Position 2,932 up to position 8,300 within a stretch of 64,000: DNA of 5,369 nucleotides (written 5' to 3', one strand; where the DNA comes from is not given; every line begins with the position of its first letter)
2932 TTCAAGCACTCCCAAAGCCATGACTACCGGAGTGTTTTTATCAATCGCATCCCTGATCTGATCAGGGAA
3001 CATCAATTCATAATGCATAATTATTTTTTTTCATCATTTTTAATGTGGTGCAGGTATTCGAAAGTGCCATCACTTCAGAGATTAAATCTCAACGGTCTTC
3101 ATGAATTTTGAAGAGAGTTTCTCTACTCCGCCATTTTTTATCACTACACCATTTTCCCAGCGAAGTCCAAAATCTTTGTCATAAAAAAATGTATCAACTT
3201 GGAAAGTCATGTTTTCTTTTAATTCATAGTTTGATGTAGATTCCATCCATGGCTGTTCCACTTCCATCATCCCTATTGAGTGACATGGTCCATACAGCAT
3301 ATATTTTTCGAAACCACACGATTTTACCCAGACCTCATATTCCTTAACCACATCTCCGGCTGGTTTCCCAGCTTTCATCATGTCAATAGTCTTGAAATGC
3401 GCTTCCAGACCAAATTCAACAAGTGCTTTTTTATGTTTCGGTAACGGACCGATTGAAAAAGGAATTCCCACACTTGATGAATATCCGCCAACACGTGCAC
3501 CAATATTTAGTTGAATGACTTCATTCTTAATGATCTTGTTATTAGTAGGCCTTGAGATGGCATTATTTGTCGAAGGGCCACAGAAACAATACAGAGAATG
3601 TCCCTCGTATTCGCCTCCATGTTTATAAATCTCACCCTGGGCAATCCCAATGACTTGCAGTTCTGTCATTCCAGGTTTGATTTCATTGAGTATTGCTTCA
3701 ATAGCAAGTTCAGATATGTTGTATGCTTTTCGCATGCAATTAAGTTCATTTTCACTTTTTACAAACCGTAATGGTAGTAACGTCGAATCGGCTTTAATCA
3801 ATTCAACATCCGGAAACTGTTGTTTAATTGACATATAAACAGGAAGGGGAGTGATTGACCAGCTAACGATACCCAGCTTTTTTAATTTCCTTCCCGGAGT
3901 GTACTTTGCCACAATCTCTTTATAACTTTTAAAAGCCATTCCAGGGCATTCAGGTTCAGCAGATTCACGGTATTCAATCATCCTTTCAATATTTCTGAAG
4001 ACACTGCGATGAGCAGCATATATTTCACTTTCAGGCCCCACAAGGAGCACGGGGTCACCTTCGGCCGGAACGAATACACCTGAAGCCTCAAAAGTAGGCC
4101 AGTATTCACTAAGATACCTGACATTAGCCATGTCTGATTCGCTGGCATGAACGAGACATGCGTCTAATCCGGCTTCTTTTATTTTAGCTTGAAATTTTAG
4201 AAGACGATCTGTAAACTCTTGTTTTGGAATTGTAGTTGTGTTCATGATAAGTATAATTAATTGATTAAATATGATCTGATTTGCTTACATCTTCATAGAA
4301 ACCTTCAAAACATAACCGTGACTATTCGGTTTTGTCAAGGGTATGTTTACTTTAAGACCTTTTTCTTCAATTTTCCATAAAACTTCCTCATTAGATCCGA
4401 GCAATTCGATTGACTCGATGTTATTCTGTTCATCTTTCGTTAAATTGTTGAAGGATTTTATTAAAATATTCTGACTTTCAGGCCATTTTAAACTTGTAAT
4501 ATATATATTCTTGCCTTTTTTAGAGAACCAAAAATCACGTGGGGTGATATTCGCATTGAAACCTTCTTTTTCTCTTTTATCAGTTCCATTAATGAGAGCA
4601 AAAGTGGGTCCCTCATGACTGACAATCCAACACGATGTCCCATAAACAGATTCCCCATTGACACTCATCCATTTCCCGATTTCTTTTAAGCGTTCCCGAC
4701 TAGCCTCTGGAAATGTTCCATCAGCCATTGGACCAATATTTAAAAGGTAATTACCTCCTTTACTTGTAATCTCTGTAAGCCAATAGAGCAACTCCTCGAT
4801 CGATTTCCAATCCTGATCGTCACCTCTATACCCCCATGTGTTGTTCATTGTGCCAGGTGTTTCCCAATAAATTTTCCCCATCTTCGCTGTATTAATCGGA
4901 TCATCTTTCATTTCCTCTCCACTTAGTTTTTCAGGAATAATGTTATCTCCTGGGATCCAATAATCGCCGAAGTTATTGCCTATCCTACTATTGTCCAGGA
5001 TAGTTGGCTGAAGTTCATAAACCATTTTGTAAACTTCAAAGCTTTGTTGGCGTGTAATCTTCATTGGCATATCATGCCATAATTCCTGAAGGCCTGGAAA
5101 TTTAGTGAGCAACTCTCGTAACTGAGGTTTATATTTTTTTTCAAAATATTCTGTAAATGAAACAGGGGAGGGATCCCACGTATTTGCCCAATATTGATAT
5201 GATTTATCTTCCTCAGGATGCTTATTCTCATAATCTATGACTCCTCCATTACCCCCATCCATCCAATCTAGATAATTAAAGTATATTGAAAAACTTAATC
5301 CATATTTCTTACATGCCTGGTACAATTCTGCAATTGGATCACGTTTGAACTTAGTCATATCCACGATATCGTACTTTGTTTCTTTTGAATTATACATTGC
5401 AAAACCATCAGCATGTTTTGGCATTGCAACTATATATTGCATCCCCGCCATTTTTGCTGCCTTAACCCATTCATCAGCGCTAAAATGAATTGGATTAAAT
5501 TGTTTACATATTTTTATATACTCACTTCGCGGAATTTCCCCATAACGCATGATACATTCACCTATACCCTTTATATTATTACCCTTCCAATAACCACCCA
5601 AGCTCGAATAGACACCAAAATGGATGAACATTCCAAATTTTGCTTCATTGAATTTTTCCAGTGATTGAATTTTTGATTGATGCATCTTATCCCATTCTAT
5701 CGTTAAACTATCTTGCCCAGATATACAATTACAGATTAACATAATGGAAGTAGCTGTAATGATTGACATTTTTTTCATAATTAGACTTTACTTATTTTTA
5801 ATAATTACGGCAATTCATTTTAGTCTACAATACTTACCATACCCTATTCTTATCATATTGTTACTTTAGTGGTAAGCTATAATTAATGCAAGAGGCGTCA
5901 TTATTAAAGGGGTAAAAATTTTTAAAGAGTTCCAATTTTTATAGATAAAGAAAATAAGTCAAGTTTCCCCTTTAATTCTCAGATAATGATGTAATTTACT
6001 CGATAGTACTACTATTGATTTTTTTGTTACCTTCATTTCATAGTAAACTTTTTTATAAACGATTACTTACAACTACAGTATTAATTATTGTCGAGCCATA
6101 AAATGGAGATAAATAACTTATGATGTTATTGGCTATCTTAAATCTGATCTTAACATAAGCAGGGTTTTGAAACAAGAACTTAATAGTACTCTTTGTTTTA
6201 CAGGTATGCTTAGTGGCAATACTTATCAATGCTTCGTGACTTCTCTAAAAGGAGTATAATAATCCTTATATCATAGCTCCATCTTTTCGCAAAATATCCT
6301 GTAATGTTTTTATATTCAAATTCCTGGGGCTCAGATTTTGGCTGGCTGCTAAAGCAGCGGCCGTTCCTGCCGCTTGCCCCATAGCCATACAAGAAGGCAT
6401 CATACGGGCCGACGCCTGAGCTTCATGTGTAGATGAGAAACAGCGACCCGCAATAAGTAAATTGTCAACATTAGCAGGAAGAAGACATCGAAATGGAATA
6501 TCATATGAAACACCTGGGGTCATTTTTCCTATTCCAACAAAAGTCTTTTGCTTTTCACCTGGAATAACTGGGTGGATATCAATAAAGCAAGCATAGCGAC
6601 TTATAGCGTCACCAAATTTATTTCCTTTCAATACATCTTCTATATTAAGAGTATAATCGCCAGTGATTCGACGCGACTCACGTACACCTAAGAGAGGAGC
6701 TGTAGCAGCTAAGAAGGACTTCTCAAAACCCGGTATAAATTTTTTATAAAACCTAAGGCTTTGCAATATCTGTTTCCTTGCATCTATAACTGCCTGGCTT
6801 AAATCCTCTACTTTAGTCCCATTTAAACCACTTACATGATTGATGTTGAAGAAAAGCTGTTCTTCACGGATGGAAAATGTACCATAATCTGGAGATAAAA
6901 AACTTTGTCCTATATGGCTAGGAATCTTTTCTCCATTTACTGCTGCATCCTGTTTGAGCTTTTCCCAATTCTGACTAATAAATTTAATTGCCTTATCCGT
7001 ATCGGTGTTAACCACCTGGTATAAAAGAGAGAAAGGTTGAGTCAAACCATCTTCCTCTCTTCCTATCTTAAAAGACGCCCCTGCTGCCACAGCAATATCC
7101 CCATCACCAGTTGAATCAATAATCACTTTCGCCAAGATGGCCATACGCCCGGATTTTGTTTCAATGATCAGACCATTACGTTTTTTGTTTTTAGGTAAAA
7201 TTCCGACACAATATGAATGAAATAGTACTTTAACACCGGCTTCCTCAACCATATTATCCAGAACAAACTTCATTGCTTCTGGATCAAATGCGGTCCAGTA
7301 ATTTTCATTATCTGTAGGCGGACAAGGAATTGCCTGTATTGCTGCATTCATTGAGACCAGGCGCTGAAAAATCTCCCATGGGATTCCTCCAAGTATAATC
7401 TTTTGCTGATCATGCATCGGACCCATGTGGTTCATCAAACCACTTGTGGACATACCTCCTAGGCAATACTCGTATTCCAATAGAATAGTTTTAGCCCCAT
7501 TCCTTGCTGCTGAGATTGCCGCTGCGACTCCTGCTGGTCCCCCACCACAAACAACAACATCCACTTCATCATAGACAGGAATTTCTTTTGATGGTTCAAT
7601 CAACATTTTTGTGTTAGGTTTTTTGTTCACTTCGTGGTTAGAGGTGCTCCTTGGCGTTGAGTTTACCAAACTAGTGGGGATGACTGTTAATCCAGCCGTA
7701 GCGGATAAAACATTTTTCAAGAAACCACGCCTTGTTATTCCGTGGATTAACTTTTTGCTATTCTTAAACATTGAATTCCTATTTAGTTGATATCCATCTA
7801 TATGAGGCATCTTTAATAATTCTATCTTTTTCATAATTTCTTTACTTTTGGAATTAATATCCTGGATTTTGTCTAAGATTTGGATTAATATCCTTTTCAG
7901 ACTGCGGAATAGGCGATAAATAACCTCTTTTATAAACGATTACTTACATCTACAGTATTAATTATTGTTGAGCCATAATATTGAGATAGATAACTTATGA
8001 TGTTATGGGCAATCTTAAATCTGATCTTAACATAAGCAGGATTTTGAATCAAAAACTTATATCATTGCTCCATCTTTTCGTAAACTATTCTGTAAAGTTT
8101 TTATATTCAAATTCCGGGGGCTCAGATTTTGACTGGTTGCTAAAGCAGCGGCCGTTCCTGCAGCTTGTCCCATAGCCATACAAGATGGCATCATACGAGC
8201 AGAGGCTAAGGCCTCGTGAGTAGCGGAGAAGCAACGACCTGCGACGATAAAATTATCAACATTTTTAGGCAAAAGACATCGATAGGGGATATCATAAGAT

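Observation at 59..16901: Trans-envelope-signalling PUL whose cargo is mostly not glycoside hydrolases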

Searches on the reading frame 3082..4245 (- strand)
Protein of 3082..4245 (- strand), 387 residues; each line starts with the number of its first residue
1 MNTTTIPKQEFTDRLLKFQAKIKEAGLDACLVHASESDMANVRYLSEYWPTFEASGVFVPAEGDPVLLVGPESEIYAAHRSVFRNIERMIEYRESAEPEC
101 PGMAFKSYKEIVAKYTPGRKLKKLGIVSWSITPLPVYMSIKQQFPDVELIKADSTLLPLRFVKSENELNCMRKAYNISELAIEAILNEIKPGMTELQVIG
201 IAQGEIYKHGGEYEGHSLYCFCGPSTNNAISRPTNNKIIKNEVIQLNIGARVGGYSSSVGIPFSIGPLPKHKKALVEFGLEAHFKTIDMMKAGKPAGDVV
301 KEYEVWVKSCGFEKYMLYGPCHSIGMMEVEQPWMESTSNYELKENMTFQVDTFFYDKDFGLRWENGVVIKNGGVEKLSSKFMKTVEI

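Call 3: search_protein_families(library=pfam, proteins=[window:3082-4245:-], max_evalue=0.01)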
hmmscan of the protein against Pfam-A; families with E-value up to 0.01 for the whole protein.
window:3082-4245:- (387 aa): 2 families
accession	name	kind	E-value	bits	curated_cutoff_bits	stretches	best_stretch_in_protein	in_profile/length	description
PF00557.29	Peptidase_M24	-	2.6e-32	112.8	23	1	170-370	2-207/208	Metallopeptidase family M24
PF01321.24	Creatinase_N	-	7e-15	56.1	22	1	14-162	1-128/128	Creatinase/Prolidase N-terminal domain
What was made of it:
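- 3082..4245 (-): Cytoplasmic M24 'pita-bread' protein with a Creatinase_N domain that lacks the di-metal site. Pfam hits (call 3).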

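Call 4: search_protein_families(library=ncbifam, proteins=[window:3082-4245:-], max_evalue=0.01)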
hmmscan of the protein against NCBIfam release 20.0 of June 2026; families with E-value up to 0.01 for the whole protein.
window:3082-4245:- (387 aa): 13 families
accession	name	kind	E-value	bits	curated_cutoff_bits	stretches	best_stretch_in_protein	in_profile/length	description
TIGR02993.1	ectoine_eutD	equivalog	2.6e-19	69.6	613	2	7-210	7-202/391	ectoine hydrolase DoeA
NF040821.1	dipep_PepQ_Arch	equivalog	1.3e-17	63.9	630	1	90-378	54-339/346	Xaa-Pro dipeptidase PepQ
TIGR00500.1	met_pdase_I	equivalog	1.2e-14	54.4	171.35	1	162-356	3-205/247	type I methionyl aminopeptidase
NF008131.0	PRK10879.1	equivalog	3e-11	42.8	465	1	156-302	167-314/438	Xaa-Pro aminopeptidase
NF038259.1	ectoine_DoeA_2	exception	4.6e-11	42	575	1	4-253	7-244/386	ectoine hydrolase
NF007310.0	PRK09795.1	equivalog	2e-10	40.1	393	1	154-379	119-350/361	aminopeptidase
NF011173.0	PRK14575.1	equivalog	4.1e-10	39.2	850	1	140-379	156-397/406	putative peptidase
NF011720.0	PRK15173.1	subfamily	4.2e-10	39.1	420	1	140-379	93-334/343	peptidase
NF043017.1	DimsulpropLyDddP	equivalog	3.5e-08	32.7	600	1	160-379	203-435/443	dimethylsulfonioproprionate lyase DddP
NF011174.0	PRK14576.1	subfamily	2.4e-05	23.4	487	1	145-378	160-395/405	putative endopeptidase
TIGR00501.1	met_pdase_II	equivalog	4.1e-05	23.3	222.65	1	172-314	10-148/295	type II methionyl aminopeptidase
NF009533.0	PRK12897.1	equivalog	0.0002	20.8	488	1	162-332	4-178/248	type I methionyl aminopeptidase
NF008970.0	PRK12318.1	equivalog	0.0083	15.4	267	0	225-351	111-241/291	methionyl aminopeptidase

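Call 9: search_solved_structures(query=window:3082-4245:-, max_evalue=0.01)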
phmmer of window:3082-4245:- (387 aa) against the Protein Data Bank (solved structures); distinct sequences matched with E-value up to 0.01: 63 (the best 60 are shown).
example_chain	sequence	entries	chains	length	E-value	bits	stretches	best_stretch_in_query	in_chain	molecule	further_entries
2zsg_A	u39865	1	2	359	6e-20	74.7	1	107-378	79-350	Aminopeptidase P, putative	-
9kw9_A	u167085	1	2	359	1.6e-17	66.7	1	10-377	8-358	Proline dipeptidase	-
9kwa_A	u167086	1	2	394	2.1e-17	66.3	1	10-377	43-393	Proline dipeptidase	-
1pv9_A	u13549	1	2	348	3.8e-17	65.4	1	91-378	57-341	Xaa-Pro dipeptidase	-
3q6d_A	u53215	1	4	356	7.2e-17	64.5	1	112-378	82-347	Proline dipeptidase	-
1wy2_A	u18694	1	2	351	2.6e-16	62.7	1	98-378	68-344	Xaa-Pro dipeptidase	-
4rgz_A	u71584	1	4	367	2.6e-16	62.7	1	10-370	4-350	Xaa-Pro aminopeptidase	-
4fkc_A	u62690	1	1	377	2.7e-16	62.6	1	10-370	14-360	Xaa-Pro aminopeptidase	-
5cdl_A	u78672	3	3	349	2.3e-15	59.5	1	124-380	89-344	Proline dipeptidase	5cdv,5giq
5giu_A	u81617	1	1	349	2.4e-15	59.5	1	124-380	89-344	Proline dipeptidase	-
7k3u_A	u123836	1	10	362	1.4e-13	53.7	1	123-376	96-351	Aminopeptidase P family protein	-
1wn1_A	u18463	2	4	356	1.9e-13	53.3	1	154-378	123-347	dipeptidase | 356aa long hypothetical dipeptidase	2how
6xmr_A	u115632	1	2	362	2.7e-13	52.8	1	123-376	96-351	Aminopeptidase P family protein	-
7n02_A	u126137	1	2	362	2.7e-13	52.8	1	123-376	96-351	Aminopeptidase P family protein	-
4zng_C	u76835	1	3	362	2.7e-13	52.8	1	123-376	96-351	Prolidase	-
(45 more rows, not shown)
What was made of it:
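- On Creatinase / ectoine hydrolase (non-peptidase M24): DoeA 69.6 bits against 613; creatinase 1CHM E = 1.5e-6 (calls 4 and 9).
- The best PDB sequence matches of the M24 protein are Xaa-Pro dipeptidases and aminopeptidase P, E = 6e-20 to 1e-16 (call 9).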

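Call 33: search_solved_structures(query=window:3082-4245:-, max_evalue=1e-15, show_alignments=4)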
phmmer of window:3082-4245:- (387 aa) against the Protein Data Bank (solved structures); distinct sequences matched with E-value up to 1e-15: 8.
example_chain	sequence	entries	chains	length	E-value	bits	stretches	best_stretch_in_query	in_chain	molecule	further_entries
2zsg_A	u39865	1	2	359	6e-20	74.7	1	107-378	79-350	Aminopeptidase P, putative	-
9kw9_A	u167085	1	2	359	1.6e-17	66.7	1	10-377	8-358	Proline dipeptidase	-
9kwa_A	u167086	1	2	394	2.1e-17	66.3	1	10-377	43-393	Proline dipeptidase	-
1pv9_A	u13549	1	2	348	3.8e-17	65.4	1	91-378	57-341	Xaa-Pro dipeptidase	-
3q6d_A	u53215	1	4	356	7.2e-17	64.5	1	112-378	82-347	Proline dipeptidase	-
1wy2_A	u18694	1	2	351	2.6e-16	62.7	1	98-378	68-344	Xaa-Pro dipeptidase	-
4rgz_A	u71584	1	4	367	2.6e-16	62.7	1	10-370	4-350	Xaa-Pro aminopeptidase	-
4fkc_A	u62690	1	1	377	2.7e-16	62.6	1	10-370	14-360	Xaa-Pro aminopeptidase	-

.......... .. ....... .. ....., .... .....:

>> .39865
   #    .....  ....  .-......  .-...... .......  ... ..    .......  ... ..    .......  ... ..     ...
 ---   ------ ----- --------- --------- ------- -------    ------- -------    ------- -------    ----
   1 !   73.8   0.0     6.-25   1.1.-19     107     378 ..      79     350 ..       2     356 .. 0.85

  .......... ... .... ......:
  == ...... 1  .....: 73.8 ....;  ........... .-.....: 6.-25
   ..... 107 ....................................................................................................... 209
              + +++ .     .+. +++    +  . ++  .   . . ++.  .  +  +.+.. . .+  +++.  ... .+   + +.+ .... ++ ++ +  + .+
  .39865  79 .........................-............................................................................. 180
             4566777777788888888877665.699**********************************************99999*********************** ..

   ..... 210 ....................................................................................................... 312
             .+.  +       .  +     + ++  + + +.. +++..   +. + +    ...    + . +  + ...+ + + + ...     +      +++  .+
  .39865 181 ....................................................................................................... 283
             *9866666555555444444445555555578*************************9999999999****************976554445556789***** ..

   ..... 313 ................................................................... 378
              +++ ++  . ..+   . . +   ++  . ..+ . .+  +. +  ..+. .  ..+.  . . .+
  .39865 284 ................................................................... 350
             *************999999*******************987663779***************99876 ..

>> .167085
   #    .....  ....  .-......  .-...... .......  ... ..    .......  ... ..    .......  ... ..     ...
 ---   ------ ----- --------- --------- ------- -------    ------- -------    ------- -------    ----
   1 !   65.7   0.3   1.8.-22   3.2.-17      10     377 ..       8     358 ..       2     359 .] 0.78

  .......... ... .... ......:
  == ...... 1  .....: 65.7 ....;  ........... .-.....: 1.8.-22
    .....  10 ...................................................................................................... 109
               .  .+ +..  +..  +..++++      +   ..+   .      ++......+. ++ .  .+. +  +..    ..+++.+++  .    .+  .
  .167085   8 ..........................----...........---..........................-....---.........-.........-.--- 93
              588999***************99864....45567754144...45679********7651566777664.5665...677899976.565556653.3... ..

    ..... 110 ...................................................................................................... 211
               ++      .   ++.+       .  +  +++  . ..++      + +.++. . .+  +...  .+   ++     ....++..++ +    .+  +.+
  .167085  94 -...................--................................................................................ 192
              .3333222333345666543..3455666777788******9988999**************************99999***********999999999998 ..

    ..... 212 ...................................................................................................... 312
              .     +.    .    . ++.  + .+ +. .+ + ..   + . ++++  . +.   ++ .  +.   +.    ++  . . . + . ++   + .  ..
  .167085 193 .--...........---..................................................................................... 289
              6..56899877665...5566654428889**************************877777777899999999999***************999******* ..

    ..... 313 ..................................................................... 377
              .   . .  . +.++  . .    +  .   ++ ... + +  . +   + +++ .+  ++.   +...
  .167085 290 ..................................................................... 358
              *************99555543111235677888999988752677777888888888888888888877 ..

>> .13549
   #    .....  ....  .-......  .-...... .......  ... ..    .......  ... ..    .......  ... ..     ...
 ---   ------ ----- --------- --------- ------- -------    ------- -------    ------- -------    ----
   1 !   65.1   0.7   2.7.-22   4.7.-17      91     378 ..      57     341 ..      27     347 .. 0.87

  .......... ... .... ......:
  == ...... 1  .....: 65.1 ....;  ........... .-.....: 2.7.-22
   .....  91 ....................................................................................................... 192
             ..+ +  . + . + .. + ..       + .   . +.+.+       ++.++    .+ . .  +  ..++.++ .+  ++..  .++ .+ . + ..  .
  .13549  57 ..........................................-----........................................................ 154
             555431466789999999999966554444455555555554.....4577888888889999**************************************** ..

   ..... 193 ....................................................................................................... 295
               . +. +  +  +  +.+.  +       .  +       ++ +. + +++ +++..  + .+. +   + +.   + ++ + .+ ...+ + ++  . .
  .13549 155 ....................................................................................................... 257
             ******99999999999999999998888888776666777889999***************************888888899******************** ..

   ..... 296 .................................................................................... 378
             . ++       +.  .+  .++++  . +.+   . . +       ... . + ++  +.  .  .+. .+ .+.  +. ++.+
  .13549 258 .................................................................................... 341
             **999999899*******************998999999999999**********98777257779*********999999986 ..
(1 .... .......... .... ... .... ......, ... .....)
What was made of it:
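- The His that contacts substrate in prolidase aligns with Arg232 here (call 33).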

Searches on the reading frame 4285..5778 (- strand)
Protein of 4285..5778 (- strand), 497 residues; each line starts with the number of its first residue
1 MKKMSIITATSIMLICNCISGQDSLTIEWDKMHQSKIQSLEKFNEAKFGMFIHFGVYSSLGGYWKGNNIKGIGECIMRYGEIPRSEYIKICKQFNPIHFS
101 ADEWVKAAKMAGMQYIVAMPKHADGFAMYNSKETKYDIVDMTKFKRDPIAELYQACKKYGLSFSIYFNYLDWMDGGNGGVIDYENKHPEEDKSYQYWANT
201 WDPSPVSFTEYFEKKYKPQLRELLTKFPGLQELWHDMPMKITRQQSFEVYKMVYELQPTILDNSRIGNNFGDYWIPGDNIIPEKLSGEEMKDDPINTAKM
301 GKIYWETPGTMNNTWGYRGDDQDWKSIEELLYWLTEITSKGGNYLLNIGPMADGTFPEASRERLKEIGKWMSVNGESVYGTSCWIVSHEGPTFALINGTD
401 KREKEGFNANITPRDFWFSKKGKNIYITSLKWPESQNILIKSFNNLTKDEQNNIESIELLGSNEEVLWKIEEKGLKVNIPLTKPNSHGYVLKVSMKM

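Call 3: search_protein_families(library=pfam, proteins=[window:4285-5778:-], max_evalue=0.01)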
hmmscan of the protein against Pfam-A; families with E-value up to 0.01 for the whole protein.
window:4285-5778:- (497 aa): 2 families
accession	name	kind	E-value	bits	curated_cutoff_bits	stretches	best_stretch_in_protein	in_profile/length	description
PF01120.23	Alpha_L_fucos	-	7.4e-73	246.4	25.2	1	23-376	12-345/345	Alpha-L-fucosidase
PF16757.11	Fucosidase_C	-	6.9e-11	43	25.6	1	415-493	8-87/88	Alpha-L-fucosidase C-terminal domain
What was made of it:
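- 4285..5778 (-): GH29 alpha-L-fucosidase with a signal peptide. Alpha_L_fucos at 246 bits plus Fucosidase_C (call 3).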

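Call 4: search_protein_families(library=ncbifam, proteins=[window:4285-5778:-], max_evalue=0.01)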
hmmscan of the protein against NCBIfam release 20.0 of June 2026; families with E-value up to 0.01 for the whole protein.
window:4285-5778:- (497 aa): 0 families

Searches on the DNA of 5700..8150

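Call 93: search_rna_families(source=window, start=5700, end=8150, threshold=evalue, max_evalue=1)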
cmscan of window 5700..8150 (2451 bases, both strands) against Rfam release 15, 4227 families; matches with E-value up to 1: 0.
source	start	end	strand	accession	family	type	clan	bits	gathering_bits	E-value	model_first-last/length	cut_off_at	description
